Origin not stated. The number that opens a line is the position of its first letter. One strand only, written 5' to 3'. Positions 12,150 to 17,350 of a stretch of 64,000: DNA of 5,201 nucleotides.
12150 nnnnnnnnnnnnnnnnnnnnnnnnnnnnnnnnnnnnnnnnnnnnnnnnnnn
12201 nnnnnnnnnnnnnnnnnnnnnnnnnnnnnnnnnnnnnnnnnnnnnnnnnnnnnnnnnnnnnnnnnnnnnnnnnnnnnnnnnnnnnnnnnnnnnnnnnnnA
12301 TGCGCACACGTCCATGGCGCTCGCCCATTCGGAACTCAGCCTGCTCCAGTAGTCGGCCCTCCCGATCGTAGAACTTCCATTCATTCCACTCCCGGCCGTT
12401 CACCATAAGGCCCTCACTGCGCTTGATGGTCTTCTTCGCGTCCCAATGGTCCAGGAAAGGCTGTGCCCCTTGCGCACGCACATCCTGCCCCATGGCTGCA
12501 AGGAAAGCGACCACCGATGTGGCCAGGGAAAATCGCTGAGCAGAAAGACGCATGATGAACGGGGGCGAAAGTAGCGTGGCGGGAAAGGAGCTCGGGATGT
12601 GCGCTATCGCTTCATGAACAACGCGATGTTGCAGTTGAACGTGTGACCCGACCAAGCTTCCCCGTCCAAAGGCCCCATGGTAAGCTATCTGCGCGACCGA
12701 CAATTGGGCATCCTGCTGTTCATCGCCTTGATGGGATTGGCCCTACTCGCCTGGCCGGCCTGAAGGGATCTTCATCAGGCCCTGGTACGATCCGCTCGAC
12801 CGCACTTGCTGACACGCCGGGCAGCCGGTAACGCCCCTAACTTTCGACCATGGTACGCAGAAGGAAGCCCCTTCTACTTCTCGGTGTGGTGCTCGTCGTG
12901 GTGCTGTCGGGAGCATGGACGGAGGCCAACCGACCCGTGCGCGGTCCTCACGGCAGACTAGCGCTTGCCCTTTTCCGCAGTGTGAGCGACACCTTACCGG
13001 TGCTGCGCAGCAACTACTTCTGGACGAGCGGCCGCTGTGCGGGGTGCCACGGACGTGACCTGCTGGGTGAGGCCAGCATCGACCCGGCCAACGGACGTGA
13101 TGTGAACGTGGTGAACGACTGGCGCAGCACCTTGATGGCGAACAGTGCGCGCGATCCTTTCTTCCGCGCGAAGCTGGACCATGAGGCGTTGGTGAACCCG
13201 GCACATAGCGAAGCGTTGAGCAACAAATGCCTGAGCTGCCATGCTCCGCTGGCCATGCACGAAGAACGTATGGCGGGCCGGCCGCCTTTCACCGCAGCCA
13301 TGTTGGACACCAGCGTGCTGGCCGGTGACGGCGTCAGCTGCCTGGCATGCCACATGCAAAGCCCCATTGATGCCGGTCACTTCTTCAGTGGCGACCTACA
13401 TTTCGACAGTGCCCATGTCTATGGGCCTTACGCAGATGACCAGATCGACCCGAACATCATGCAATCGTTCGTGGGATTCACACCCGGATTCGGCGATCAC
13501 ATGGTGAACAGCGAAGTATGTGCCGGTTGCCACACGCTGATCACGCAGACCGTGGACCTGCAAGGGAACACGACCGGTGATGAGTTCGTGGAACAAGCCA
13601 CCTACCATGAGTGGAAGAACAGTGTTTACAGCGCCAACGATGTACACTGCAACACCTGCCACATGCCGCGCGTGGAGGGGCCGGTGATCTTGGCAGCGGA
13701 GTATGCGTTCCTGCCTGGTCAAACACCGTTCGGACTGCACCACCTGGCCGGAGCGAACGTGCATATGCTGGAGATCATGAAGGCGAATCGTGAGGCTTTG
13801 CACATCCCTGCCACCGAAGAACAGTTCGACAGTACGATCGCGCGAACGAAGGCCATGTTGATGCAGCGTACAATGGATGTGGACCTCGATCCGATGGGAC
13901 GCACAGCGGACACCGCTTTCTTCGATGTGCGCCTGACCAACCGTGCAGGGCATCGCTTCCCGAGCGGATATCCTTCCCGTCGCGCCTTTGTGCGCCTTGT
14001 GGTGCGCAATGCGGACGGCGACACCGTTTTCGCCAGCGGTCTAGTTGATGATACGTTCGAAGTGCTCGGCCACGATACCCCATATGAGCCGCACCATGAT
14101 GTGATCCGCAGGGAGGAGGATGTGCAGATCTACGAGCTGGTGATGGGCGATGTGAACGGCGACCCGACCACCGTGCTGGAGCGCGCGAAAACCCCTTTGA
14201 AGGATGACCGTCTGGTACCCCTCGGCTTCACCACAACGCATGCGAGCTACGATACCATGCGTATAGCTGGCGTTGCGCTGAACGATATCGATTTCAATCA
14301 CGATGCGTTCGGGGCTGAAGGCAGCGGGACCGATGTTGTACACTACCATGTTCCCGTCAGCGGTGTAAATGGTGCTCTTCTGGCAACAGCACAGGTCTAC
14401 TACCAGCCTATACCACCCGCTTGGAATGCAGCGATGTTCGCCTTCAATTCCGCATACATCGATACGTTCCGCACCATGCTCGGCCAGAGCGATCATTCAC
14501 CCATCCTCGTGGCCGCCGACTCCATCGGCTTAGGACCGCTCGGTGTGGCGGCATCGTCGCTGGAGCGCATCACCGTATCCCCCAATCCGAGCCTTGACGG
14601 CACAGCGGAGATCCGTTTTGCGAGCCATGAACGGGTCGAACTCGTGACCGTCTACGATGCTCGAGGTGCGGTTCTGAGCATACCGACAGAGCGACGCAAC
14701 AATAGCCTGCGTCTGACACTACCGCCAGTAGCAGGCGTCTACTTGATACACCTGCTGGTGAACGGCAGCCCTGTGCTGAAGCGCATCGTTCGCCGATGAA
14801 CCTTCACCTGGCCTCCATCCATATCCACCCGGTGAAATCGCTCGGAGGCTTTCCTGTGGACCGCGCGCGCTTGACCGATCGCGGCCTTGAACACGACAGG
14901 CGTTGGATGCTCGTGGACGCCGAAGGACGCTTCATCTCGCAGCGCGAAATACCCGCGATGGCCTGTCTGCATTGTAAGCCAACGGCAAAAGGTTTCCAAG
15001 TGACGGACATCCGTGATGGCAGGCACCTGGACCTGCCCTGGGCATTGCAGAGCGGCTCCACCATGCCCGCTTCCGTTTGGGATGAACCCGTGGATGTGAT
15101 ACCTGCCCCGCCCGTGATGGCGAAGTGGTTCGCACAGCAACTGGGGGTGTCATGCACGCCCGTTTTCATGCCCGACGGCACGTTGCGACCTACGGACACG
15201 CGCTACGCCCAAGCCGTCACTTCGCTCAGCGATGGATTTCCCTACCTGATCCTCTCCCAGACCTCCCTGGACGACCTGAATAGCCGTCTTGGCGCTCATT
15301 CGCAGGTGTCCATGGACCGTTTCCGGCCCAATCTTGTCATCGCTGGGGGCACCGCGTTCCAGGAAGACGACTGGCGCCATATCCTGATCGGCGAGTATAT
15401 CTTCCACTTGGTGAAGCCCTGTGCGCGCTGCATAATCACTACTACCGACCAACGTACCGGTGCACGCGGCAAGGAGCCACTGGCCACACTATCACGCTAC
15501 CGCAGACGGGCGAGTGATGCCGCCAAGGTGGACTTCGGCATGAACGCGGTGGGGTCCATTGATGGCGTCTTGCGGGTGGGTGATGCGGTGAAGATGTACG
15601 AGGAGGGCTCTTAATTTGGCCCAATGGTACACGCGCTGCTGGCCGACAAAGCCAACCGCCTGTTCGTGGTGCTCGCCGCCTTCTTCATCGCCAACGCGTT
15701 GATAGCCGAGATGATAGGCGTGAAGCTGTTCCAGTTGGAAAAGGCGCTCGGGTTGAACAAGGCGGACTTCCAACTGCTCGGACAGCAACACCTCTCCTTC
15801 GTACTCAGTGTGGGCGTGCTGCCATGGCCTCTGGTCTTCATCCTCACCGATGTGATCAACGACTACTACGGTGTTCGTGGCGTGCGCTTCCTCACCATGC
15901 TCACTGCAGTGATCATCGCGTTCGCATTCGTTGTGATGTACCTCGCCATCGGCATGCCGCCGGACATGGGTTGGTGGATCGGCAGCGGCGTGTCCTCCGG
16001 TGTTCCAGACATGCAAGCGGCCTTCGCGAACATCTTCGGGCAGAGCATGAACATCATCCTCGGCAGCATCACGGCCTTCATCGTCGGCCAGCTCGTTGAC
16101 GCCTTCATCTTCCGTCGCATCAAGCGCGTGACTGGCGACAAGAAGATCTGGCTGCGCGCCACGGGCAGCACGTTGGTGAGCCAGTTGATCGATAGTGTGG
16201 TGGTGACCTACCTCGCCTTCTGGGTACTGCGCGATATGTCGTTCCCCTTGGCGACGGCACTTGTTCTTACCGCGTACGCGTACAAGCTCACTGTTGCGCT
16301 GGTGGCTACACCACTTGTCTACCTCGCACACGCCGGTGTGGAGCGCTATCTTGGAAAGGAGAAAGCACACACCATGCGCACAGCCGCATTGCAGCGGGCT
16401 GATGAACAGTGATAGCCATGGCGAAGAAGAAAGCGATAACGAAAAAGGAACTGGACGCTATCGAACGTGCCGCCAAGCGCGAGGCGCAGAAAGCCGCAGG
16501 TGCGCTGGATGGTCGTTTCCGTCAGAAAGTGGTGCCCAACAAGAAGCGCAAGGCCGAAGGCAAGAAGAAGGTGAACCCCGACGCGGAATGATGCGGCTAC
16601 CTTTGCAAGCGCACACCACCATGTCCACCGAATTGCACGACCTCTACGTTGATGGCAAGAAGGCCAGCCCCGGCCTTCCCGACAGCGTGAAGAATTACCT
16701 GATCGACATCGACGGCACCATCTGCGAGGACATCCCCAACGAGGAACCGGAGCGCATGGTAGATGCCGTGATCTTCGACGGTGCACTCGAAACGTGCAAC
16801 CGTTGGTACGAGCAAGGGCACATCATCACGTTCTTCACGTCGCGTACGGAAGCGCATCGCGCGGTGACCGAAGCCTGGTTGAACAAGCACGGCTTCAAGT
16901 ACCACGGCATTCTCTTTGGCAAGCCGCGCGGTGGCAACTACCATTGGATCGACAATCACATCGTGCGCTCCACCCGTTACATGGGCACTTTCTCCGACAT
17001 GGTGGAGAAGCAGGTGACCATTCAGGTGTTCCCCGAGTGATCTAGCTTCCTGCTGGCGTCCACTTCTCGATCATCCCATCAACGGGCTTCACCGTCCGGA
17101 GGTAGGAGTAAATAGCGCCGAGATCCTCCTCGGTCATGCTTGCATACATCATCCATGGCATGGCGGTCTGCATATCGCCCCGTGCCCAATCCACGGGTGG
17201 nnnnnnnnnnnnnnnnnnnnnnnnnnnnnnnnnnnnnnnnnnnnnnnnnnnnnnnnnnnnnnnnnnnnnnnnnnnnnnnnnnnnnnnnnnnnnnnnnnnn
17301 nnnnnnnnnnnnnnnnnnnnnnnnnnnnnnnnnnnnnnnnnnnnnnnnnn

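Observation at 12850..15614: T9SS-exported pentaheme cytochrome translationally coupled to a MOSC molybdoenzyme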

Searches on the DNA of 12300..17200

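Call 76: search_rna_families(source=window, start=12300, end=17200, threshold=evalue, max_evalue=1)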
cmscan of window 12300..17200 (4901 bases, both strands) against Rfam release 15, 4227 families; matches with E-value up to 1: 0.
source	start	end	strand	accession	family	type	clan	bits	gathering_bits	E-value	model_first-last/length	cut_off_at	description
